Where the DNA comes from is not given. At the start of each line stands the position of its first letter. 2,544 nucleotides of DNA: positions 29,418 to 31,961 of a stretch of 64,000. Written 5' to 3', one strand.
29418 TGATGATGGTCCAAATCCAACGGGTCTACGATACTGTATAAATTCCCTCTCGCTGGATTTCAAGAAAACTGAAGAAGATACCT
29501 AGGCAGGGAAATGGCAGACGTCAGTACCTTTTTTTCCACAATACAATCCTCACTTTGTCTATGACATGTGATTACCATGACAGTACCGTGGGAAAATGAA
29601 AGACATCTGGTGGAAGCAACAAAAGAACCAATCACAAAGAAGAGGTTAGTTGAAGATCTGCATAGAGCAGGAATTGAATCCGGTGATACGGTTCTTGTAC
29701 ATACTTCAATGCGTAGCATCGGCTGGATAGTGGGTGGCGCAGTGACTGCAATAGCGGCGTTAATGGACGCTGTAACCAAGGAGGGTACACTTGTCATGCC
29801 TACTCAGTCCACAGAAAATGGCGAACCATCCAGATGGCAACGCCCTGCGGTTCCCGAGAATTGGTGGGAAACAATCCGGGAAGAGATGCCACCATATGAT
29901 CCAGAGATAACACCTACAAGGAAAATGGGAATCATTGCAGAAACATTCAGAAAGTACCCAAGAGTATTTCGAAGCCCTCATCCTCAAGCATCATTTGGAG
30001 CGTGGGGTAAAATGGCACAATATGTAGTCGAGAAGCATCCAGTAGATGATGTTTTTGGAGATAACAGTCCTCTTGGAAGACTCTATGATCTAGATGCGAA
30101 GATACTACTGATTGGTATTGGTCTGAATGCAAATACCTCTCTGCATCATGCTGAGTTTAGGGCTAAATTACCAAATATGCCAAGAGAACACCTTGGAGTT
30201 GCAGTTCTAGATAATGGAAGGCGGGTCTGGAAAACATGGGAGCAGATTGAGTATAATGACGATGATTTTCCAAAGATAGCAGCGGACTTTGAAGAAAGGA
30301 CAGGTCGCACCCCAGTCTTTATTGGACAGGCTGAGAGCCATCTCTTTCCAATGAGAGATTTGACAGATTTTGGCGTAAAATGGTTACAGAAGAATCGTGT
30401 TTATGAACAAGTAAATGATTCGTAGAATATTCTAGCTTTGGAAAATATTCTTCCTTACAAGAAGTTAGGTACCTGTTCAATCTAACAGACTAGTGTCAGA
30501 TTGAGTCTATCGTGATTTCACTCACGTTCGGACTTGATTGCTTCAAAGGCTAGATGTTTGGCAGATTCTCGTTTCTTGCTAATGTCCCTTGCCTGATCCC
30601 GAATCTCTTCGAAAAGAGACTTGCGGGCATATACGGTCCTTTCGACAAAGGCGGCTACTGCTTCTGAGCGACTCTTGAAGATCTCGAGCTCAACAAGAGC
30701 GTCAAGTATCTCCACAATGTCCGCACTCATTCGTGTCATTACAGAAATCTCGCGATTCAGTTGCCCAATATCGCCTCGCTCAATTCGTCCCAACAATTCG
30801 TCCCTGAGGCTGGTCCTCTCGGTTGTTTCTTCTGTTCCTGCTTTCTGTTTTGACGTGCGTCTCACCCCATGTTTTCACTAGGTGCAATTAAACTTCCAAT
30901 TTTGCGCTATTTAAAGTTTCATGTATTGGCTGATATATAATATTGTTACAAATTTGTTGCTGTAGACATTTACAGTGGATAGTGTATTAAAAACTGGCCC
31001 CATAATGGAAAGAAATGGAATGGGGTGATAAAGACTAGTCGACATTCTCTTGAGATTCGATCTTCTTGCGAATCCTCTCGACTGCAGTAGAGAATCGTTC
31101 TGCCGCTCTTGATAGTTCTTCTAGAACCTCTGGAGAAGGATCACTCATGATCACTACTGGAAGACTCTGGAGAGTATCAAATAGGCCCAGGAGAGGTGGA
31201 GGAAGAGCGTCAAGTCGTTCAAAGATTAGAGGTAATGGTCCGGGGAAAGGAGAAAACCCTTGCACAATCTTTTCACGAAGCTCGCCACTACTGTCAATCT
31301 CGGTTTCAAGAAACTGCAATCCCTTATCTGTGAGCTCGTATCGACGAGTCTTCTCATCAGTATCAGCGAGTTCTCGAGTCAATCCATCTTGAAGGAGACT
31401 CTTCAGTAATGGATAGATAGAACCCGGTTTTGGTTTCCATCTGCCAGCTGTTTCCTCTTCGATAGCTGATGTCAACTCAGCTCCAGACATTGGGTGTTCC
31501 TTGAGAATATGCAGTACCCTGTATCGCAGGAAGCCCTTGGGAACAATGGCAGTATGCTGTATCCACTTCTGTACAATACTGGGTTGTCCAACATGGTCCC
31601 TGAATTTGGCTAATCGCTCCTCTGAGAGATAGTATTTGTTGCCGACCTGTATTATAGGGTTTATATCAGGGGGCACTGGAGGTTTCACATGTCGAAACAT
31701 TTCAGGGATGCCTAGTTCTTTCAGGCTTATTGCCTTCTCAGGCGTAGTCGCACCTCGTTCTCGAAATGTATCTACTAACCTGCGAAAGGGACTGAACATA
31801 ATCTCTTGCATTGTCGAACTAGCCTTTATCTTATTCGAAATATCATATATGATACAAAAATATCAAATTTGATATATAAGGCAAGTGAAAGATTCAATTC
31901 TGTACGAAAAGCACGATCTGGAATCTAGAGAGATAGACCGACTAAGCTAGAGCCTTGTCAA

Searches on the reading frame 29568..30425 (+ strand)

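Call 70: search_protein_families(library=pfam, proteins=[window:29568-30425:+], max_evalue=0.01)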
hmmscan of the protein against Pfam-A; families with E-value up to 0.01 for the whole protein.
window:29568-30425:+ (285 aa): 1 family
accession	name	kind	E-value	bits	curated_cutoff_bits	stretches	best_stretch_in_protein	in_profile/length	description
PF02522.19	Antibiotic_NAT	-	4e-89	298.6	25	1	43-274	1-232/232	Aminoglycoside 3-N-acetyltransferase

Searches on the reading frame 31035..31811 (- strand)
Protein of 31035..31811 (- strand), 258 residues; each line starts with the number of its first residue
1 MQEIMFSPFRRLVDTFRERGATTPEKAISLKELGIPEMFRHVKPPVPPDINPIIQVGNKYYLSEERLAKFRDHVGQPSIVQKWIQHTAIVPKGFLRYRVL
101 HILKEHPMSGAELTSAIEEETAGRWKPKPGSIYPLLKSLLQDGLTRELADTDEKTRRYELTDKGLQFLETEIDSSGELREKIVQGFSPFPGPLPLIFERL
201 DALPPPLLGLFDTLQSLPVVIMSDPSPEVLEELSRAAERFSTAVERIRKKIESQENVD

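Call 70: search_protein_families(library=pfam, proteins=[window:31035-31811:-], max_evalue=0.01)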
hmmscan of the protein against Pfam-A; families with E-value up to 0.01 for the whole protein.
window:31035-31811:- (258 aa): 2 families
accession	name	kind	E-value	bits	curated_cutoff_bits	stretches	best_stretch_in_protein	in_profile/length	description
PF03551.20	PadR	-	6.2e-15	55.4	27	1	99-169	1-74/75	Transcriptional regulator PadR-like family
PF23159.1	WH_Rok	-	0.0046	17.5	27.6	0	96-121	2-29/58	Repressor Rok winged helix domain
